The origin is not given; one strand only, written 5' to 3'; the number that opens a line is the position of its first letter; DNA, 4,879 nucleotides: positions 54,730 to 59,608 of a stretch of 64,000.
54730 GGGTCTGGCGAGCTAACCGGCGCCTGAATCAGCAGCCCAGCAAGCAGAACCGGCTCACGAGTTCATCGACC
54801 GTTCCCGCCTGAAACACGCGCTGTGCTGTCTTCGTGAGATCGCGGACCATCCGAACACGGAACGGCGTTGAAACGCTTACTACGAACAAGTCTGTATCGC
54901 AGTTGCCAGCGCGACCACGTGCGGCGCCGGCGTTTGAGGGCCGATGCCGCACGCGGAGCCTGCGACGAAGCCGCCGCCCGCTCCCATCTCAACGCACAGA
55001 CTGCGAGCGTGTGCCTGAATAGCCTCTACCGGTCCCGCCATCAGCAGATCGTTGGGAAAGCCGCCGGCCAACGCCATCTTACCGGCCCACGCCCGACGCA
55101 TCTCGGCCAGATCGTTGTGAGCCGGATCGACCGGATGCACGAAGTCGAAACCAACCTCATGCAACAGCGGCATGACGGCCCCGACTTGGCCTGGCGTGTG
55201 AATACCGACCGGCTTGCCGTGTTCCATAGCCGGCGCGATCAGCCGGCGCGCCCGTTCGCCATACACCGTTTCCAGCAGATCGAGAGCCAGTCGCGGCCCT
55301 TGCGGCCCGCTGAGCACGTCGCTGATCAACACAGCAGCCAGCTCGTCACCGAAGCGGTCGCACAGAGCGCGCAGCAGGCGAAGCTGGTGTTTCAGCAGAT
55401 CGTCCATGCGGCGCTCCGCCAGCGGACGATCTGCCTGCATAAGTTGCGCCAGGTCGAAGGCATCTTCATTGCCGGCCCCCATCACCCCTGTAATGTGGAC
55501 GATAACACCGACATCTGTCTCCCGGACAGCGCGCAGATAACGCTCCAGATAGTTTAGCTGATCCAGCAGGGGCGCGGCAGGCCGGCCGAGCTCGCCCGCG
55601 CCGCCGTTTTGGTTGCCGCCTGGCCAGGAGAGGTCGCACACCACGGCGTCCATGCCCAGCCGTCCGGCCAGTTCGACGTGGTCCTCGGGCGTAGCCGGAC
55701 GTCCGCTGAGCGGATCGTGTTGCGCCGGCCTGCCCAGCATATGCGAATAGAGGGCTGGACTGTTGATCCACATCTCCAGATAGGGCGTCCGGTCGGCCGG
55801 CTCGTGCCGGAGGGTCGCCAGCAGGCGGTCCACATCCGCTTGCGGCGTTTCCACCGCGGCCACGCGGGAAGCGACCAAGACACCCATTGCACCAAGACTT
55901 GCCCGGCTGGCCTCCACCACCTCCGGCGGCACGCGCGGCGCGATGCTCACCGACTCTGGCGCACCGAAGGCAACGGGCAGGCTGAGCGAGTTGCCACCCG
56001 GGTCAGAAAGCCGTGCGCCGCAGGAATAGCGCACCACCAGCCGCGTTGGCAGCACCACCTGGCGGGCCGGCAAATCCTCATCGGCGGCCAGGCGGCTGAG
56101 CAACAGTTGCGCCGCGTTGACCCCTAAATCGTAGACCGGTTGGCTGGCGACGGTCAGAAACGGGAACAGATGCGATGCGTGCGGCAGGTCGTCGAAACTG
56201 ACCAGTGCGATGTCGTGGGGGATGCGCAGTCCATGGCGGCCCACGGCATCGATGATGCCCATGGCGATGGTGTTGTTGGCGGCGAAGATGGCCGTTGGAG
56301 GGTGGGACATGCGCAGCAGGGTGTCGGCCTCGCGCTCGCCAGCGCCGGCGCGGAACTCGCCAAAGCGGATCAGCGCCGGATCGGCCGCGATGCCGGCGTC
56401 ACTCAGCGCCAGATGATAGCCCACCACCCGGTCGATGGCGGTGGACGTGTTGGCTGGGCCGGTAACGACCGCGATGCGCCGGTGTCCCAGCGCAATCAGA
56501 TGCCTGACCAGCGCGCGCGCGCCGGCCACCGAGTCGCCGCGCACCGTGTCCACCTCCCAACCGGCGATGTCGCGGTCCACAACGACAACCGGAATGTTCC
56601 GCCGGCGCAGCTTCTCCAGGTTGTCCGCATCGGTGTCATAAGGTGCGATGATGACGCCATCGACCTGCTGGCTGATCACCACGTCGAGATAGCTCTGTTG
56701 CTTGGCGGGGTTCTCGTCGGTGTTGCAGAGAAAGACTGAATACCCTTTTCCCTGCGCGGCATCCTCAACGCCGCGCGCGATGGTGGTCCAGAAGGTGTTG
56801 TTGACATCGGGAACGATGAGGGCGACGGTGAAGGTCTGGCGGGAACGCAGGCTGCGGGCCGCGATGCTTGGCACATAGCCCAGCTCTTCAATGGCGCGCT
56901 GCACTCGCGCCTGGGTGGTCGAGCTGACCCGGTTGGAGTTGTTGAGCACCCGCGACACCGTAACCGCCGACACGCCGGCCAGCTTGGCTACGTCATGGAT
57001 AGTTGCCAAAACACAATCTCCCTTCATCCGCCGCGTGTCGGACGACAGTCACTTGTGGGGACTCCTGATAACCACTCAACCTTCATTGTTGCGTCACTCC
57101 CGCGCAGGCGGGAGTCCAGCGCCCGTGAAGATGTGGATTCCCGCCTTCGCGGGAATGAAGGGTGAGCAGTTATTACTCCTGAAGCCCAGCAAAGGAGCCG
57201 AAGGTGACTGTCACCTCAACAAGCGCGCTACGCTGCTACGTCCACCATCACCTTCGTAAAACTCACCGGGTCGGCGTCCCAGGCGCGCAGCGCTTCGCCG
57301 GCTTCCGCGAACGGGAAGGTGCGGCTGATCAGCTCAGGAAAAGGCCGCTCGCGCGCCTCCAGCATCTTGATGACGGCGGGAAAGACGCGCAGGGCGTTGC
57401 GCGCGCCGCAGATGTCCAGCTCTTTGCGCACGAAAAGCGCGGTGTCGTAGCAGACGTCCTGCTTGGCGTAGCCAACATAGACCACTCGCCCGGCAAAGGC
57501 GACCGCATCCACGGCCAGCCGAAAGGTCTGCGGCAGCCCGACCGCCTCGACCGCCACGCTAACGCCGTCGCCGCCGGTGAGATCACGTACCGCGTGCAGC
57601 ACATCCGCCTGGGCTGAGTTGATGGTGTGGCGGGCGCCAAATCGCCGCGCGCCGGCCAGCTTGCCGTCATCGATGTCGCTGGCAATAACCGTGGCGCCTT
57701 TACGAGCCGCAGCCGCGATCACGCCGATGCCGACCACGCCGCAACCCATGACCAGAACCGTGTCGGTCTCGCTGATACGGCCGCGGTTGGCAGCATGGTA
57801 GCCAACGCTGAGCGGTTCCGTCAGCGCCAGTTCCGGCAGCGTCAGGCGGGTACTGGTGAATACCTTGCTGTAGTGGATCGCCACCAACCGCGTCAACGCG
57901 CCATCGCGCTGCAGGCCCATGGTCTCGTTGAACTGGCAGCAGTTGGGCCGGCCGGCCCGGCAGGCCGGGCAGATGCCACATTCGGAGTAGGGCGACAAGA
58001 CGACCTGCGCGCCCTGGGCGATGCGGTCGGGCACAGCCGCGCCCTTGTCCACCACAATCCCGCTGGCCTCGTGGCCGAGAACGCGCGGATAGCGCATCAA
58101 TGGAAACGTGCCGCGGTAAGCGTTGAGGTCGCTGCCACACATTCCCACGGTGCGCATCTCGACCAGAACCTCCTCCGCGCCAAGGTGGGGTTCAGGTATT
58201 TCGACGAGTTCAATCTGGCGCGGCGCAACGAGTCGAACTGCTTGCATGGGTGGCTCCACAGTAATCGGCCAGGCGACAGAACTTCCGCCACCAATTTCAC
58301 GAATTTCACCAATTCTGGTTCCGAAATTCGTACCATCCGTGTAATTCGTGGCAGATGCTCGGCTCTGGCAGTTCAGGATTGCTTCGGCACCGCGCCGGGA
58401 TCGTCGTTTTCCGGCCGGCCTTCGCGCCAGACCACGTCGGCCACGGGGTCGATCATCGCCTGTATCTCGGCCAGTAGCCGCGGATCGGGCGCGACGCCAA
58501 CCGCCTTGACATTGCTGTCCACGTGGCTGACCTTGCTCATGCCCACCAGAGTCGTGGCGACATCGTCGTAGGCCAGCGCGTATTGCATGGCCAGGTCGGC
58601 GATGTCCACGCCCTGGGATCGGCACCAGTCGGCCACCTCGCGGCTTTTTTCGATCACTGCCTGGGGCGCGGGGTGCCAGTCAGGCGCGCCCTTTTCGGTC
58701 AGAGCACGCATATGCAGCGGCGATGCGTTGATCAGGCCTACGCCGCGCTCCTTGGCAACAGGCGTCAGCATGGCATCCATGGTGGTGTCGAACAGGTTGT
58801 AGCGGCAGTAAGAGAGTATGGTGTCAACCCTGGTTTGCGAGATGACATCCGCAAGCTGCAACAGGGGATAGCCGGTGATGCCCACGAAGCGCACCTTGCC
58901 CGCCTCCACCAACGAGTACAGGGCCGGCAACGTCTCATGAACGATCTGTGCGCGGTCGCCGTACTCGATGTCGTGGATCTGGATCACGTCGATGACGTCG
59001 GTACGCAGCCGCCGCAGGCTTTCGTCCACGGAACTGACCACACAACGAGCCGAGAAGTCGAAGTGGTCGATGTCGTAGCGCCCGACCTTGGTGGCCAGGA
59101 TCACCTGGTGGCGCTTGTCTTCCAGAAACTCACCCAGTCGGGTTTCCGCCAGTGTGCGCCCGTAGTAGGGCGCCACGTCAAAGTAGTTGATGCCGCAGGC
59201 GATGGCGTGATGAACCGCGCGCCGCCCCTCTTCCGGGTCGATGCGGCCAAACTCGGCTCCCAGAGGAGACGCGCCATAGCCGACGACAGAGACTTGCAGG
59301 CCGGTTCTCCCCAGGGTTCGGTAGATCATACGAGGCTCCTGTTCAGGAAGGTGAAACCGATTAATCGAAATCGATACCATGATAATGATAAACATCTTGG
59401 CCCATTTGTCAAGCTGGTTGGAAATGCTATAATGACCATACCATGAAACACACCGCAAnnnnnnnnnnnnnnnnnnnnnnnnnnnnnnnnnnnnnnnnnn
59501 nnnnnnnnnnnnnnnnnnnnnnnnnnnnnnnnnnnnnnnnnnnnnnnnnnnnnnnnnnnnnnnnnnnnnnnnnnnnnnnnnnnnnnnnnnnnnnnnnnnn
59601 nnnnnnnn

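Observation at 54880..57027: A LacI-family repressor fused to a uroporphyrinogen-decarboxylase-like domain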

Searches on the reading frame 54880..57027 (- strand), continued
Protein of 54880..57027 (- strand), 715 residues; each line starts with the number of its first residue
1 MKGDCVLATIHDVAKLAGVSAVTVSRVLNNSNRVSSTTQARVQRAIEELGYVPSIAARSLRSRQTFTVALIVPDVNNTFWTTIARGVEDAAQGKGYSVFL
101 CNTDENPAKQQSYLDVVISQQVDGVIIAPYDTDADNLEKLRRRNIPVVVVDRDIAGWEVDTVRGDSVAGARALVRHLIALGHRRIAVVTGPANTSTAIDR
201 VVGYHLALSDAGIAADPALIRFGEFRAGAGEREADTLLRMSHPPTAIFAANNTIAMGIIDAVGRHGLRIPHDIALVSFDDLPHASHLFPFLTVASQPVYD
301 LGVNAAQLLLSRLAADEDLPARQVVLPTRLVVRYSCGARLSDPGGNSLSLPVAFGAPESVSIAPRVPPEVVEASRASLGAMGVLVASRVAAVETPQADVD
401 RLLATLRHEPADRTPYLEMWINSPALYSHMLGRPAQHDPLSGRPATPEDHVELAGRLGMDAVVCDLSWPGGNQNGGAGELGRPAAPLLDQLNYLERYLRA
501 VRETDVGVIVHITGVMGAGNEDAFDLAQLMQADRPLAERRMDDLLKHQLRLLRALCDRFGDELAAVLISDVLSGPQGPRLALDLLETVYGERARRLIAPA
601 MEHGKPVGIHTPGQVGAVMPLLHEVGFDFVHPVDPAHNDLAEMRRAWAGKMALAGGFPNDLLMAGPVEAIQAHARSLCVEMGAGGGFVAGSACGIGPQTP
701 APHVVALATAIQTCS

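Call 62: predict_structure(alignment_id=A2)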
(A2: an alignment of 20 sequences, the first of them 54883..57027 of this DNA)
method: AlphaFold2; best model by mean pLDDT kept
length: 715 residues; sequences in the alignment: 20
mean_pLDDT: 76.6   pTM: 0.48
mean pLDDT of the five models: 76.6, 74.4, 74.3, 72.5, 70.7
residues with pLDDT >= 90: 132; 70-90: 419; 50-70: 72; < 50: 92
segments of 3 or more residues with pLDDT < 50: 1-6, 54-62, 282-287, 335-365, 377-397, 409-411, 469-483
pLDDT, mean of each block of 10 residues (from residue 1): 49 84 75 82 85 45 69 78 84 81 82 84 85 76 88 79 86 85 88 76 89 87 81 89 89 83 74 79 47 77 90 81 80 46 31 28 52 50 27 41 57 77 89 81 82 91 76 30 61 85 85 81 83 87 87 82 90 87 89 93 89 90 93 88 83 87 92 87 69 86 93 79
secondary structure, 60 per line:
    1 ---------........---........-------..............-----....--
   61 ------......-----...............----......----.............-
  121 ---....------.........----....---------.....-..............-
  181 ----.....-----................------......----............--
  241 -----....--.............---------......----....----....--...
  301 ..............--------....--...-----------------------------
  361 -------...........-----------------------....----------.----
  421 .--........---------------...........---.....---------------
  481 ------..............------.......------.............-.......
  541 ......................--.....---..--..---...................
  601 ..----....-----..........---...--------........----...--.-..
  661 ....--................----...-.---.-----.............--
elements in order (helices of 4 or more, strands of 3 or more residues): H10-17 H21-28 H36-49 H55-58 E67-72 H78-92 E97-102 H107-119 E124-127 H134-142 E147-150 E160-164 H166-179 E185-189 H195-210 E220-222 H227-238 E246-249 H252-264 E274-279 H284-287 E292-295 H298-314 E323-326 E329-331 H368-378 H402-405 H424-431 H447-457 E461-465 H487-500 E507-513 H520-532 H534-562 E565-569 H582-602 E607-610 H616-625 E629-631 H640-647 E652-654 H659-664 H667-682 E687-689 H701-713
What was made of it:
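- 55837..56019 (-): Variable, disordered linker (residues ~337-397) with one short predicted helix (368-378). pLDDT below 50 at 335-365 and 377-397, with whole-chain pTM 0.48 (call 62).
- On LacI/GalR family of transcription factors: The AF2 secondary structure alternates beta and alpha elements with pLDDT ~75-90 (call 62).
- Closest known: CcpA with its protein co-repressor HPr-Ser-P. Different: No docking interface is predicted (call 62).
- Checked: It has low pLDDT in the full-length model (call 62).
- AlphaFold predicts no fixed contact between barrel and LacI core (pTM 0.48, call 62). The long flexible tether (call 62) would allow bridging. No interdomain packing is predicted (call 62).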

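Call 63: search_protein_families(library=ncbifam, proteins=[L043:10917-11990:+, L043:12468-13637:+, L043:14536-15798:+, L043:9780-10901:+, L043:13647-14525:+, L027:7712-8803:+], max_evalue=0.00001)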
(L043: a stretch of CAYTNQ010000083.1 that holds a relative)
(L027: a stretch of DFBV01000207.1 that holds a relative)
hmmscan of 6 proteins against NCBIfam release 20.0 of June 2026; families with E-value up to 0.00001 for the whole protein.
L043:10917-11990:+ (357 aa): 4 families
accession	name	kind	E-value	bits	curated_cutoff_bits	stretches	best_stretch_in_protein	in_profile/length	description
NF004889.0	PRK06252.1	subfamily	1.8e-14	53.5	244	1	153-353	152-336/340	methylcobalamin:coenzyme M methyltransferase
TIGR01463.1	mtaA_cmuA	subfamily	6.3e-14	52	235.4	1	128-353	127-338/340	MtaA/CmuA family methyltransferase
NF040654.1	MtaA_Meth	equivalog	2.6e-10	39.7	400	1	153-353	150-335/337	methylcobamide:CoM methyltransferase MtaA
NF041608.1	methylcob_mtaseMtbA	equivalog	5.8e-09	35.5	600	1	166-317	164-306/339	methylcobamide:CoM methyltransferase MtbA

L043:12468-13637:+ (389 aa): 3 families
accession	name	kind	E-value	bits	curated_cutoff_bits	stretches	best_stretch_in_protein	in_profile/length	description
TIGR01463.1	mtaA_cmuA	subfamily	1.6e-10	40.8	235.4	1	164-325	139-292/340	MtaA/CmuA family methyltransferase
NF004889.0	PRK06252.1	subfamily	8.7e-09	34.8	244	1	162-321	138-286/340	methylcobalamin:coenzyme M methyltransferase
NF041608.1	methylcob_mtaseMtbA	equivalog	1.8e-07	30.6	600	0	198-289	173-259/339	methylcobamide:CoM methyltransferase MtbA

L043:14536-15798:+ (420 aa): 4 families
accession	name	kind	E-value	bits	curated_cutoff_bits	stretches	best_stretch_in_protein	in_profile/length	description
NF040654.1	MtaA_Meth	equivalog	1.7e-13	50.2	400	1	194-417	128-335/337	methylcobamide:CoM methyltransferase MtaA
NF004889.0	PRK06252.1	subfamily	6.9e-13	48.3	244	1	218-418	155-337/340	methylcobalamin:coenzyme M methyltransferase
TIGR01463.1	mtaA_cmuA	subfamily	1.5e-11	44.2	235.4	1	224-417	160-338/340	MtaA/CmuA family methyltransferase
TIGR01464.1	hemE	equivalog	4.4e-07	29.2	302.95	1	278-415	207-337/338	uroporphyrinogen decarboxylase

L043:9780-10901:+ (373 aa): 4 families
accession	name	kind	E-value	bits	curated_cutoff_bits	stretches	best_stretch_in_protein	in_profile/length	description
TIGR01463.1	mtaA_cmuA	subfamily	3.9e-22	78.9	235.4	1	110-373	87-340/340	MtaA/CmuA family methyltransferase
NF004889.0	PRK06252.1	subfamily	7e-17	61.4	244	1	110-372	88-337/340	methylcobalamin:coenzyme M methyltransferase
NF041608.1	methylcob_mtaseMtbA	equivalog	4e-10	39.3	600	1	115-373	93-339/339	methylcobamide:CoM methyltransferase MtbA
NF040654.1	MtaA_Meth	equivalog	1.7e-08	33.8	400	1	169-339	144-306/337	methylcobamide:CoM methyltransferase MtaA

L043:13647-14525:+ (292 aa): 3 families
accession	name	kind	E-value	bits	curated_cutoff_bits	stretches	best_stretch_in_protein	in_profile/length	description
TIGR04448.1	creatininase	equivalog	7.6e-24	84.7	235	1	35-266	6-236/246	creatininase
NF041098.2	diketo_inos_hlase_IolN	equivalog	3.9e-19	68.9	245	1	26-141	7-122/307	3-dehydro-scyllo-inosose hydrolase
TIGR03964.1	mycofact_creat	equivalog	2.5e-13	50.1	172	1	41-110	11-80/228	mycofactocin biosynthesis peptidyl-dipeptidase MftE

L027:7712-8803:+ (363 aa): 0 families

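Call 69: find_encoding_contigs(protein=P0001, flank=6000, max_places=3)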
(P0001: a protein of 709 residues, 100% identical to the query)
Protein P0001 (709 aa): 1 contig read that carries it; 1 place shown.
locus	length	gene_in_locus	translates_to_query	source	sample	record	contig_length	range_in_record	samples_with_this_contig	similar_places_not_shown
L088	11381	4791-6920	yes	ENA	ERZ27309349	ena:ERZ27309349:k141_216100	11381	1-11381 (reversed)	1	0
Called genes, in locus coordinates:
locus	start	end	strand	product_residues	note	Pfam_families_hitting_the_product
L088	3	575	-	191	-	?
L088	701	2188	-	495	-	PF00370:FGGY_N, PF02782:FGGY_C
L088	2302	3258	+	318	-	PF00248:Aldo_ket_red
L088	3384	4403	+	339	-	PF08240:ADH_N, PF00107:ADH_zinc_N, PF13602:ADH_zinc_N_2 (faint)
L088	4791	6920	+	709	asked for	PF00356:LacI, PF00532:Peripla_BP_1, PF13407:Peripla_BP_4, PF13377:Peripla_BP_3, PF01208:URO-D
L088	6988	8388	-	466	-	PF01494:FAD_binding_3, PF00890:FAD_binding_2 (weak)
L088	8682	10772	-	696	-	PF01637:ATPase_2 (faint), PF13191:AAA_16 (weak), PF20703:nSTAND1 (weak)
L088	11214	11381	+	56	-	?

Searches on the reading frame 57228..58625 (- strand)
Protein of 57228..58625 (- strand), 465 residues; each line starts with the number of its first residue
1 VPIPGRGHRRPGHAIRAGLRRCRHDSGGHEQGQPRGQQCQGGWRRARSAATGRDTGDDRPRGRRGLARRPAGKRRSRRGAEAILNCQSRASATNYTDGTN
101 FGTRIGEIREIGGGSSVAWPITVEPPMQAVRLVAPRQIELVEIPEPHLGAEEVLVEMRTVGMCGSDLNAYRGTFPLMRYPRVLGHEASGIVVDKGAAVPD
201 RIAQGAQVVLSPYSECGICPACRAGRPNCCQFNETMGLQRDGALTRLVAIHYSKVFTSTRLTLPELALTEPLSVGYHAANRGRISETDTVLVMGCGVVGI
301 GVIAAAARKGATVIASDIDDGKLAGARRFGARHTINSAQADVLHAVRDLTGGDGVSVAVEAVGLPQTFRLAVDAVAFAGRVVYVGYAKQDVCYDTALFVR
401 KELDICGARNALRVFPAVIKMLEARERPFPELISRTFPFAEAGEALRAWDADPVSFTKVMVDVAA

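Call 3: search_protein_families(library=pfam, proteins=[window:57228-58625:-], max_evalue=0.01)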
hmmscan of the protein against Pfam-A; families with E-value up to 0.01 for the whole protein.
window:57228-58625:- (465 aa): 4 families
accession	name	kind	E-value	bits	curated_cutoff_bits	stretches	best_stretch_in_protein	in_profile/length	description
PF00107.32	ADH_zinc_N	-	2.3e-25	89.5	31.8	1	298-422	2-127/129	Zinc-binding dehydrogenase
PF08240.17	ADH_N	-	1.9e-21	76.7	23.5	1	149-256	1-100/104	Alcohol dehydrogenase GroES-like domain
PF13602.12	ADH_zinc_N_2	-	8e-06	27.3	27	1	329-448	1-122/134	Zinc-binding dehydrogenase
PF01262.27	AlaDh_PNT_C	-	7e-05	22.8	23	1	287-347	28-91/214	Alanine dehydrogenase/PNT, C-terminal domain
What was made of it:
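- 57228..58247 (-): Zn-dependent alcohol dehydrogenase gene. It lies immediately upstream of the regulator in all window-clade loci. Pfam ADH_N and ADH_zinc_N (call 3).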

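Call 4: search_protein_families(library=ncbifam, proteins=[window:57228-58625:-], max_evalue=0.01)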
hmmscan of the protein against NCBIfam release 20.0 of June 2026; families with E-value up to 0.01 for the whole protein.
window:57228-58625:- (465 aa): 25 families
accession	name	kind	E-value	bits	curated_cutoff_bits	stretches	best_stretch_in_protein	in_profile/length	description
NF041097.1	keto_inos_dh_IolM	equivalog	9.5e-52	175.9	450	1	135-449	37-377/389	scyllo-inosose 3-dehydrogenase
NF007489.0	PRK10083.1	equivalog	2.1e-48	165.1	376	1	127-464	1-338/339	Zn-dependent oxidoreductase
TIGR03451.1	mycoS_dep_FDH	equivalog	2.1e-45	155.1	512.9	2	278-394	168-285/358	S-(hydroxymethyl)mycothiol dehydrogenase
TIGR00692.1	tdh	equivalog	4.3e-44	150.9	458.35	1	137-441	10-320/340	L-threonine 3-dehydrogenase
NF003808.0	PRK05396.1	equivalog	2.5e-42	145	380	1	135-446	10-325/341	L-threonine 3-dehydrogenase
NF007642.0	PRK10309.1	equivalog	4.2e-36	124.9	550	1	127-408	1-286/347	galactitol-1-phosphate 5-dehydrogenase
NF007375.0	PRK09880.1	equivalog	9.6e-34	116.7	469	1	149-459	26-339/344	L-idonate 5-dehydrogenase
TIGR03989.1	Rxyl_3153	subfamily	4.4e-33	115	440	2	137-232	15-107/370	NDMA-dependent alcohol dehydrogenase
NF010344.0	PRK13771.1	subfamily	7.8e-33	113.8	349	1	127-411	1-283/334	putative alcohol dehydrogenase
NF041172.1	AcrlCoa_red_Thmprot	equivalog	3.3e-31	108.4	500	1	127-414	1-287/334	acryloyl-CoA reductase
TIGR03366.1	HpnZ_proposed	hypoth_equivalog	8.9e-31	107.2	328.1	1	147-441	2-314/315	putative phosphonate catabolism associated alcohol dehydrogenase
TIGR03201.1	dearomat_had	equivalog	6.1e-28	97.9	338.65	1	141-396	14-283/349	6-hydroxycyclohex-1-ene-1-carbonyl-CoA dehydrogenase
NF006940.0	PRK09422.1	equivalog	6.1e-27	94.5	344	1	127-407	1-282/338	alcohol dehydrogenase AdhP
NF047908.1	AldhRedAhr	equivalog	1.3e-23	83.4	470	1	136-449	14-322/335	NADPH-dependent aldehyde reductase Ahr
TIGR02818.1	adh_III_F_hyde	equivalog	2.4e-22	79.5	543.95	2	133-235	11-111/368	S-(hydroxymethyl)glutathione dehydrogenase/class III alcohol dehydrogenase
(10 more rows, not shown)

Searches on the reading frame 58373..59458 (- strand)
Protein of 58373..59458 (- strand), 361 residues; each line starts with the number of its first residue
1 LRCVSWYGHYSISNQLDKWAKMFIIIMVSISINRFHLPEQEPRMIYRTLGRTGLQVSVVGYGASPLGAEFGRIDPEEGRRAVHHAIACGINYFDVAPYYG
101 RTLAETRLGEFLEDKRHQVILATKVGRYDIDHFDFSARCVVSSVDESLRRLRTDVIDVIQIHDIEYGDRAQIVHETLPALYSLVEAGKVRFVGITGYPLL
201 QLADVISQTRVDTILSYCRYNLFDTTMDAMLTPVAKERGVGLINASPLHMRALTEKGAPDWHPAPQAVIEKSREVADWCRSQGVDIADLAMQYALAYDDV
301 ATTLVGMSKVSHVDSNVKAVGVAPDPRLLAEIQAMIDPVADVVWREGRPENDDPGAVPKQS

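Call 3: search_protein_families(library=pfam, proteins=[window:58373-59458:-], max_evalue=0.01)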
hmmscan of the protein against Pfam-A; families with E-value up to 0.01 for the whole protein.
window:58373-59458:- (361 aa): 1 family
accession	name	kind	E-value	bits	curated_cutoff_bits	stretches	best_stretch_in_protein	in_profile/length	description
PF00248.27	Aldo_ket_red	-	1.2e-52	179.3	24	1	59-334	2-288/291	Aldo/keto reductase family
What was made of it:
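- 58373..59329 (-): Aldo/keto reductase gene, first gene of the operon that ends with the regulator. Pfam Aldo_ket_red, E 1.2e-52 (call 3).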

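Call 4: search_protein_families(library=ncbifam, proteins=[window:58373-59458:-], max_evalue=0.01)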
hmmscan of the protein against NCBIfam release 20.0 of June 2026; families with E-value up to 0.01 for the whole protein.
window:58373-59458:- (361 aa): 7 families
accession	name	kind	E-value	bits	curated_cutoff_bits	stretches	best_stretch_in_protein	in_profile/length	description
NF049922.1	MethglyxlRedYdjG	equivalog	3.1e-22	79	550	1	48-335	5-320/326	NADH-dependent methylglyoxal reductase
NF007388.0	PRK09912.1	subfamily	8.4e-21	74.2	448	1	38-320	7-315/346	L-glyceraldehyde 3-phosphate reductase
TIGR01293.1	Kv_beta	subfamily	1.2e-17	63.9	365.4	1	44-256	1-218/319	voltage-dependent potassium channel subunit beta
NF007912.0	PRK10625.1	equivalog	2.1e-16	60.2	415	1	44-335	1-337/346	NADP(H)-dependent aldo-keto reductase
NF007695.0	PRK10376.1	subfamily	1.8e-13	50.2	280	1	52-241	13-208/290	oxidoreductase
NF008377.0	PRK11172.1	equivalog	6.1e-08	32.2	327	1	80-214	20-148/267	2,5-didehydrogluconate reductase DkgB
NF008598.0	PRK11565.1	equivalog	0.00042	19.5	425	1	72-215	24-158/275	2,5-didehydrogluconate reductase DkgA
